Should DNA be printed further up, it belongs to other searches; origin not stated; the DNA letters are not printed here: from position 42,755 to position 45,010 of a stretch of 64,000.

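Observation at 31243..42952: Two diverged copies of the relaxase 3' terminus bracket the 11.6-kb cargo block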

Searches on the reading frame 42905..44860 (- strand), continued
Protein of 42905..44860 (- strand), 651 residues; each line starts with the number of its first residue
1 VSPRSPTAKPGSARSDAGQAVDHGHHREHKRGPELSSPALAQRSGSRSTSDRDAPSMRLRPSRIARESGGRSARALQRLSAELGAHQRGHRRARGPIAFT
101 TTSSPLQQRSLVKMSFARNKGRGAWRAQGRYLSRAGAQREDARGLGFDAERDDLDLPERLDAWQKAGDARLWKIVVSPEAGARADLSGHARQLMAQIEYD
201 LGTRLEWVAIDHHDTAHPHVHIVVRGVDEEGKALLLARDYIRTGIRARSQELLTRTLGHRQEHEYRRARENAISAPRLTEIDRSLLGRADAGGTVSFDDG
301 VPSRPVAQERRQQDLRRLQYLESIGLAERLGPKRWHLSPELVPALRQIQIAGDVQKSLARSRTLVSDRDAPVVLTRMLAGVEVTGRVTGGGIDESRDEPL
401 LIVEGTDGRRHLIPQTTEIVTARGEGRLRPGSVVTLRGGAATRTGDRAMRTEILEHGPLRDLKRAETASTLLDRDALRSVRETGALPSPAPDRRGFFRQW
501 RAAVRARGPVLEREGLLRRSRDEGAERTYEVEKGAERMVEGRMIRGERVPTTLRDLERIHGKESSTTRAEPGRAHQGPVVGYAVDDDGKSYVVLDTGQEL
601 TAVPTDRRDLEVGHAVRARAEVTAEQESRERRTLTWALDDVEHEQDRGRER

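Call 37: find_encoding_contigs(protein=P0009, flank=10000, max_places=2)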
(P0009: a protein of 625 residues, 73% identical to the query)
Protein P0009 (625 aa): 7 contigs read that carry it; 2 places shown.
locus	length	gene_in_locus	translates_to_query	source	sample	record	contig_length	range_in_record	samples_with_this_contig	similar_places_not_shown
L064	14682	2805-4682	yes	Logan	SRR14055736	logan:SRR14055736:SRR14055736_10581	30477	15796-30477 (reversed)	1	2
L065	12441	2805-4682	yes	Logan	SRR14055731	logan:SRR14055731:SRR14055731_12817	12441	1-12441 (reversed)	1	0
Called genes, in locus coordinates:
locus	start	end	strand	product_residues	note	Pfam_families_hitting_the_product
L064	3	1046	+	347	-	?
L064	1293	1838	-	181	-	-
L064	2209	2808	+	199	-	PF10502:Peptidase_S26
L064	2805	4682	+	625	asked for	PF03432:Relaxase (weak), PF11843:DUF3363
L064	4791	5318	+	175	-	PF00565:SNase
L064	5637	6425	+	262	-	-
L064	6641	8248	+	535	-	PF01694:Rhomboid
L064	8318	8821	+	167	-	-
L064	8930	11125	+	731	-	PF02534:T4SS-DNA_transf, PF10412:TrwB_AAD_bind, PF12696:TraG-D_C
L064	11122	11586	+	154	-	-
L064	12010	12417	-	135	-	-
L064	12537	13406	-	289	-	PF08401:ArdcN, PF18818:MPTase-PolyVal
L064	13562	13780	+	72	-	-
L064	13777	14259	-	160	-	PF04002:RadC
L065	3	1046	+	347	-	?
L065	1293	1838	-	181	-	-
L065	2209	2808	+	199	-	PF10502:Peptidase_S26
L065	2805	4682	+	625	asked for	PF03432:Relaxase (weak), PF11843:DUF3363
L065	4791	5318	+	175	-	PF00565:SNase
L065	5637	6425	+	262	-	-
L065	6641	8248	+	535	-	PF01694:Rhomboid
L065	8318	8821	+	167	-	-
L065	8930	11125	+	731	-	PF02534:T4SS-DNA_transf, PF10412:TrwB_AAD_bind, PF12696:TraG-D_C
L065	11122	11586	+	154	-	-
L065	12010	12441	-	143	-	?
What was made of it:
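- L064/L065: 4.2 kb with SNase and rhomboid (call 37).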

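Call 38: find_encoding_contigs(protein=P0008, flank=10000, max_places=2)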
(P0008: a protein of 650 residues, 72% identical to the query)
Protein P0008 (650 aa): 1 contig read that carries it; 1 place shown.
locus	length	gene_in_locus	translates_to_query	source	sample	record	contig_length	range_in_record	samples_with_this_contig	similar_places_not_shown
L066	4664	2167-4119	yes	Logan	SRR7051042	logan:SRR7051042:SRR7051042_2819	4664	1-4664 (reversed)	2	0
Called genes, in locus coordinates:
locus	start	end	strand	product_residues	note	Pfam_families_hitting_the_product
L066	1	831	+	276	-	?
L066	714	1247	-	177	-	-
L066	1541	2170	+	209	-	PF10502:Peptidase_S26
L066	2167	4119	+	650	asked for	PF03432:Relaxase (weak), PF11843:DUF3363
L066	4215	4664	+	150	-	?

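Call 45: find_encoding_contigs(protein=P0007, flank=10000, max_places=1)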
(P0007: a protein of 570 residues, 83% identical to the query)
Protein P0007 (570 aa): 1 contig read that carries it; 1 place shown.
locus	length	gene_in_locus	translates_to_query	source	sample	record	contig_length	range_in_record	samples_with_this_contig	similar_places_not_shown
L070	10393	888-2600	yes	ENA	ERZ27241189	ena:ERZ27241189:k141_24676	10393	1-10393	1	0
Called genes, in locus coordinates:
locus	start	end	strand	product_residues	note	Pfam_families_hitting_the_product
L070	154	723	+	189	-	PF10502:Peptidase_S26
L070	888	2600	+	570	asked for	PF03432:Relaxase, PF11843:DUF3363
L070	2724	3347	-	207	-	PF07589:PEP_exosort_dom (weak)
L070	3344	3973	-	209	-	PF07589:PEP_exosort_dom (weak)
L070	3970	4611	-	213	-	PF07589:PEP_exosort_dom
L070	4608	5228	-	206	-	PF07589:PEP_exosort_dom (weak)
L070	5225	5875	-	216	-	PF07589:PEP_exosort_dom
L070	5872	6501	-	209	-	PF07589:PEP_exosort_dom (weak)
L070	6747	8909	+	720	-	PF02534:T4SS-DNA_transf, PF10412:TrwB_AAD_bind, PF12696:TraG-D_C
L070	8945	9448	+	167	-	-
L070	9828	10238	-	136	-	-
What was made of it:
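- L070: 4.1 kb with six PEP-CTERM proteins (call 45).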

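Call 46: find_encoding_contigs(protein=P0016, flank=10000, max_places=1)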
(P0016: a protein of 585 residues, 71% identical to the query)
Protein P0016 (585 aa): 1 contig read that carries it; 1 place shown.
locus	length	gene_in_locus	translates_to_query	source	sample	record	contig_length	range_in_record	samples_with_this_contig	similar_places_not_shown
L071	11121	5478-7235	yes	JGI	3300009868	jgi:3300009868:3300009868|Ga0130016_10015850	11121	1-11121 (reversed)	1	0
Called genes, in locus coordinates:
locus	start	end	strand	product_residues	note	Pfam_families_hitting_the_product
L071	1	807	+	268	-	?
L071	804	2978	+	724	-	PF00122:E1-E2_ATPase, PF00702:Hydrolase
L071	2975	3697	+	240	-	-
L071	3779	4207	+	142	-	-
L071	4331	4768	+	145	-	PF11604:CusF_Ec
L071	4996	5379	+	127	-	PF10502:Peptidase_S26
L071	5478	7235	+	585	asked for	PF03432:Relaxase, PF11843:DUF3363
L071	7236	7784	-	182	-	PF04542:Sigma70_r2, PF08281:Sigma70_r4_2, PF04545:Sigma70_r4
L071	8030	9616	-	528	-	PF14319:Zn_Tnp_IS91, PF04986:Y2_Tnp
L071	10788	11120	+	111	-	?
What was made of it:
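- L071: ECF sigma plus IS91 transposase; the contig ends before any traG (call 46).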

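Call 47: find_encoding_contigs(protein=P0014, flank=10000, max_places=1)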
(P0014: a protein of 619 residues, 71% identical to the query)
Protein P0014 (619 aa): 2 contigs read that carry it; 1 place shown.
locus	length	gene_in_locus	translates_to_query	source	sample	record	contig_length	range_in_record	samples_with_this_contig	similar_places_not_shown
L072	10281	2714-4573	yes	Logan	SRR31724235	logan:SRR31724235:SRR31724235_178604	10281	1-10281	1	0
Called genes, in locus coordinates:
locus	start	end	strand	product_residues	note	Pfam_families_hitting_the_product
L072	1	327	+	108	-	?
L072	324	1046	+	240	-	PF02535:Zip (faint)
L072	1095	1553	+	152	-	-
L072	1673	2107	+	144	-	PF11604:CusF_Ec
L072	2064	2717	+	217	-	PF10502:Peptidase_S26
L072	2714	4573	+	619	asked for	PF03432:Relaxase (weak), PF11843:DUF3363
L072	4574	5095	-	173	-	PF04542:Sigma70_r2, PF08281:Sigma70_r4_2, PF04545:Sigma70_r4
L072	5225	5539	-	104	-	-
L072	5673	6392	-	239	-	-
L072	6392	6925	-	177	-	PF04542:Sigma70_r2, PF08281:Sigma70_r4_2 (weak), PF04545:Sigma70_r4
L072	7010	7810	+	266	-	PF00165:HTH_AraC (faint), PF12833:HTH_18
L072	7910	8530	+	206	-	PF01135:PCMT (weak), PF01209:Ubie_methyltran, PF05401:NodS (weak), PF13489:Methyltransf_23, PF13847:Methyltransf_31, PF08241:Methyltransf_11, PF08242:Methyltransf_12, PF13649:Methyltransf_25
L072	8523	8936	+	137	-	PF12487:DUF3703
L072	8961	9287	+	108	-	-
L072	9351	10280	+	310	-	?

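Call 48: find_encoding_contigs(protein=P0019, flank=10000, max_places=1)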
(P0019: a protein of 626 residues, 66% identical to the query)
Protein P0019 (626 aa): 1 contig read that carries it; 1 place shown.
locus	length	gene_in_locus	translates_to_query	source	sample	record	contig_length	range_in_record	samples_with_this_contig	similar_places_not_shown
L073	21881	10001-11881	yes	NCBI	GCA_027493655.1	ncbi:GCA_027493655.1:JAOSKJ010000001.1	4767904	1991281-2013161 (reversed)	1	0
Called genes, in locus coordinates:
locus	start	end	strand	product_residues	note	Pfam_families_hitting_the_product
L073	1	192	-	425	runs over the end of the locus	PF00753:Lactamase_B, PF14863:Alkyl_sulf_dimr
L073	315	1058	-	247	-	-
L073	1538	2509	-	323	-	PF00579:tRNA-synt_1b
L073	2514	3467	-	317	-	PF01063:Aminotran_4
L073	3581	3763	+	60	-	-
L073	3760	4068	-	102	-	-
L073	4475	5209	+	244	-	-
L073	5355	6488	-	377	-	-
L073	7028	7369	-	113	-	PF09722:Xre_MbcA_ParS_C (weak)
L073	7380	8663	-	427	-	-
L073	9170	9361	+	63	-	PF12728:HTH_17 (weak)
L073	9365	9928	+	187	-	PF10502:Peptidase_S26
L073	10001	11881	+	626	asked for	PF03432:Relaxase, PF11843:DUF3363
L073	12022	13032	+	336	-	-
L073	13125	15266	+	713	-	PF02534:T4SS-DNA_transf, PF10412:TrwB_AAD_bind, PF12696:TraG-D_C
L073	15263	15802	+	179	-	-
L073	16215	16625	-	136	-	-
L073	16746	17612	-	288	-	PF08401:ArdcN, PF18818:MPTase-PolyVal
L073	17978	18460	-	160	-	PF04002:RadC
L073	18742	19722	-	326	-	-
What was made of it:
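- L073: 1.2 kb, one gene (call 48).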

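Call 65: search_protein_families(library=ncbifam, proteins=[window:42905-44860:-, L062:8921-11053:+, L062:11050-11535:+], max_evalue=0.001)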
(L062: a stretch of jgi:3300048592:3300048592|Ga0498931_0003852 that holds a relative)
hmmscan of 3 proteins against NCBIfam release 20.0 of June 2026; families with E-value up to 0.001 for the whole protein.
window:42905-44860:- (651 aa): 2 families
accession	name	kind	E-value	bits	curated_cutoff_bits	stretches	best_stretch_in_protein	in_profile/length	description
NF041267.1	relax_RlxS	exception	4.8e-70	237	850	1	54-448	18-409/654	relaxase/mobilization nuclease RlxS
NF041499.3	MobP3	subfamily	0.00011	21.9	150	1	134-225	55-155/315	MobP3 family relaxase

L062:8921-11053:+ (710 aa): 8 families
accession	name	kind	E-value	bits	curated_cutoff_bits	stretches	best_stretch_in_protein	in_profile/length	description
NF010450.0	PRK13876.1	subfamily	1.3e-204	681.3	674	2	106-680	46-590/667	IncP-type conjugal transfer protein TraG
NF010453.0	PRK13880.1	subfamily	3.6e-167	557.3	586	1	78-657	29-620/630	conjugal transfer coupling protein TraG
NF010472.0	PRK13897.1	equivalog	1.4e-74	251.8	728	2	385-657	310-574/657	type IV secretion system component VirD4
NF010424.0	PRK13850.1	equivalog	5.9e-55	186.7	681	2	405-638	315-536/670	type IV secretion system ATPase VirD4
NF045973.1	conju_CD1115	equivalog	9.5e-51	173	250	1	202-636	15-439/442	VirD4-like conjugal transfer protein, CD1115 family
NF010394.0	PRK13822.1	subfamily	1.5e-24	86.8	443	2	422-640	420-629/643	conjugal transfer coupling protein TraG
TIGR02767.1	TraG-Ti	equivalog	5.1e-17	61.9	686.2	1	427-636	413-612/623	Ti-type conjugative transfer system protein TraG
TIGR02759.1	TraD_Ftype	equivalog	5e-11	42.1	521.35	1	428-639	353-558/566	type IV conjugative transfer system coupling protein TraD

L062:11050-11535:+ (161 aa): 0 families
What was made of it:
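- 42905..44860 (-): Intact RlxS-type relaxase (651 aa). Best NCBIfam family is relax_RlxS at 237 bits, below the 850 cutoff (call 65).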

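Call 75: search_protein_families(library=pfam, proteins=[L073:12022-13032:+, L063:11938-14484:+], max_evalue=0.01)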
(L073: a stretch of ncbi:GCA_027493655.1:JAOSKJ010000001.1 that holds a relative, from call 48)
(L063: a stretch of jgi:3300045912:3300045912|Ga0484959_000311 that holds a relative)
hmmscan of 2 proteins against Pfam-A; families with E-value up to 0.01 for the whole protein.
L073:12022-13032:+ (336 aa): 0 families

L063:11938-14484:+ (848 aa): 2 families
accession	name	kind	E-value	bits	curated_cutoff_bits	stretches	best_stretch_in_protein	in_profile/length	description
PF00753.33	Lactamase_B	-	7.3e-10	39.5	22.7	1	30-109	12-81/196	Metallo-beta-lactamase superfamily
PF01364.23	Peptidase_C25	-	0.0047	16.6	23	0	567-621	86-131/374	Peptidase family C25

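Call 76: search_dna_similar(query=window:42908-44860:-, collection=plasmids, mode=protein, max_rows=12)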
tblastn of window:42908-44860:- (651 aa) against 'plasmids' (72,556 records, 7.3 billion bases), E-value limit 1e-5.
Records with a match: 320; places in all: 365; records where one place covers at least 80% of the query: 0.
Best place of each record, by identity: <60% 320.
By first word of the organism name: Xanthomonas 111; Pseudomonas 28; Citrobacter 23; Bradyrhizobium 19; Klebsiella 17; Enterobacter 17; Mesorhizobium 12; Salmonella 10; Skermanella 8; Paracoccus 6; and 43 more.
By predicted mobility (MOB-suite, as given by PLSDB): conjugative 250; non-mobilizable 56; mobilizable 14.
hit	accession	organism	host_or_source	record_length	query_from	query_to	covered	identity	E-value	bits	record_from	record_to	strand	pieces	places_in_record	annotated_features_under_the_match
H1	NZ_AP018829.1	Asticcacaulis excentricus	Lemna minor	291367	106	604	77%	31.6%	1e-33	145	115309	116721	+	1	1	DUF3363 domain-containing protein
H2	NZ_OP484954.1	Cupriavidus gilardii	-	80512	108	436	51%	44.6%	1e-63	236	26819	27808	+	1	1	DUF3363 domain-containing protein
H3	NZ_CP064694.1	Bradyrhizobium sp. 187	Acmispon strigosus,cell culture,root ...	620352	123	523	62%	36.1%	4e-35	150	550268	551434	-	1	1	VirD2 family relaxase/mobilization nuclease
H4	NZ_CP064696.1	Bradyrhizobium sp. 184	Acmispon strigosus,cell culture,root ...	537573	123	523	62%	35.7%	1e-32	142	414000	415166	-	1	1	DUF3363 domain-containing protein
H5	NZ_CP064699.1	Bradyrhizobium sp. 183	Acmispon strigosus,cell culture,root ...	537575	123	523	62%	35.7%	1e-32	142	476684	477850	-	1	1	DUF3363 domain-containing protein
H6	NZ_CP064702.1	Bradyrhizobium sp. 172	Acmispon strigosus,cell culture,root ...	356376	123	523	62%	35.6%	6e-33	144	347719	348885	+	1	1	DUF3363 domain-containing protein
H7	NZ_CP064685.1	Bradyrhizobium sp. CW1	Acmispon strigosus,cell culture,bulk ...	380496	123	523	62%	35.6%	6e-33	144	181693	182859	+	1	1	DUF3363 domain-containing protein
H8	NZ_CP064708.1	Bradyrhizobium sp. 131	Acmispon strigosus,cell culture,root ...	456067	123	523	62%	35.6%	6e-33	143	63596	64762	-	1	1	DUF3363 domain-containing protein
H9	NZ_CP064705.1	Bradyrhizobium sp. 155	Acmispon strigosus,cell culture,root ...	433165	123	523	62%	35.6%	6e-33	143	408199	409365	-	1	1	DUF3363 domain-containing protein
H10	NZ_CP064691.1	Bradyrhizobium sp. 192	Acmispon strigosus,cell culture,root ...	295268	123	522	61%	34.8%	9e-33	143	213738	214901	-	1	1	DUF3363 domain-containing protein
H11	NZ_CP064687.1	Bradyrhizobium sp. 4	Acmispon strigosus,cell culture,root ...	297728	123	522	61%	34.8%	2e-32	142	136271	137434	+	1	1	none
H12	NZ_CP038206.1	Paracoccus pantotrophus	single cell,soil associated with ...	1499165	110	519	63%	33.9%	1e-33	146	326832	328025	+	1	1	none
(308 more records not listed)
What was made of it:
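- On Tn4371-family ICE: Plasmid-borne DUF3363 relaxases are at most 45% identical over half the protein (call 76).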

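Call 77: get_annotated_region(hit=H2, flank=9000)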
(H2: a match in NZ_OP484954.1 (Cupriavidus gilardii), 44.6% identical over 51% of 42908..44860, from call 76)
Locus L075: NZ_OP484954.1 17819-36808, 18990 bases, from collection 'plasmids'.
description: Cupriavidus gilardii strain WM2 plasmid unnamed2, complete sequence
organism: Cupriavidus gilardii (NCBI taxid 82541)
taxonomy: Bacteria; Pseudomonadota; Betaproteobacteria; Burkholderiales; Burkholderiaceae; Cupriavidus; Cupriavidus gilardii
host: -; source: -; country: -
typing (MOB-suite, as given by PLSDB): non-mobilizable
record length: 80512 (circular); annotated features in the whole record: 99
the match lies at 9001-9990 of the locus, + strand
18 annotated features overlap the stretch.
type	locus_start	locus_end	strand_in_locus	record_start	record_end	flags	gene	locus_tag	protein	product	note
CDS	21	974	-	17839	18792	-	trbB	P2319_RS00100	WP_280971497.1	P-type conjugative transfer ATPase TrbB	-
CDS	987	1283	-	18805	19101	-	-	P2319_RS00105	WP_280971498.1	hypothetical protein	-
CDS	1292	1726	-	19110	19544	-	ssb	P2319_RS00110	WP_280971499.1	single-stranded DNA-binding protein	GO:0006310 - DNA recombination [Evidence IEA]; GO:0006281 - DNA repair [Evidence IEA]; GO:0006260 - DNA replication ...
CDS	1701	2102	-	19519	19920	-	-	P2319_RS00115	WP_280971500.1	hypothetical protein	-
CDS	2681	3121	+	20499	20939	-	-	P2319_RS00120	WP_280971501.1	hypothetical protein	-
CDS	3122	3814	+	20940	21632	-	stbB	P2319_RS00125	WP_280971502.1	StbB family protein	-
CDS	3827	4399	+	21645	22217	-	-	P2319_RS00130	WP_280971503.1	hypothetical protein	-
CDS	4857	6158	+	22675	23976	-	-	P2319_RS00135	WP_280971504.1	replication initiation protein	GO:0006270 - DNA replication initiation [Evidence IEA]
CDS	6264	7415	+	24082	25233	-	-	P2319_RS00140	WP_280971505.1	AAA family ATPase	-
CDS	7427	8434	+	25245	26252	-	-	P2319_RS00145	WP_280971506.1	ParB/RepB/Spo0J family partition protein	GO:0007059 - chromosome segregation [Evidence IEA]; GO:0000910 - cytokinesis [Evidence IEA]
CDS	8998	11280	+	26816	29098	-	-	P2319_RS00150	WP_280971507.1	DUF3363 domain-containing protein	-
CDS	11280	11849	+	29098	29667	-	-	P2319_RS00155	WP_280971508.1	hypothetical protein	-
CDS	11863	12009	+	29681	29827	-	-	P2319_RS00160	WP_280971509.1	hypothetical protein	-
CDS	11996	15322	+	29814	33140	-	-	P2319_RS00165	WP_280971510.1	zincin-like metallopeptidase domain-containing protein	-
CDS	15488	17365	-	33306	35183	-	-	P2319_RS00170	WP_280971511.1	phage integrase family protein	-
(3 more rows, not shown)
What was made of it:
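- Tried and rejected: Plasmid database (calls 76, 77).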
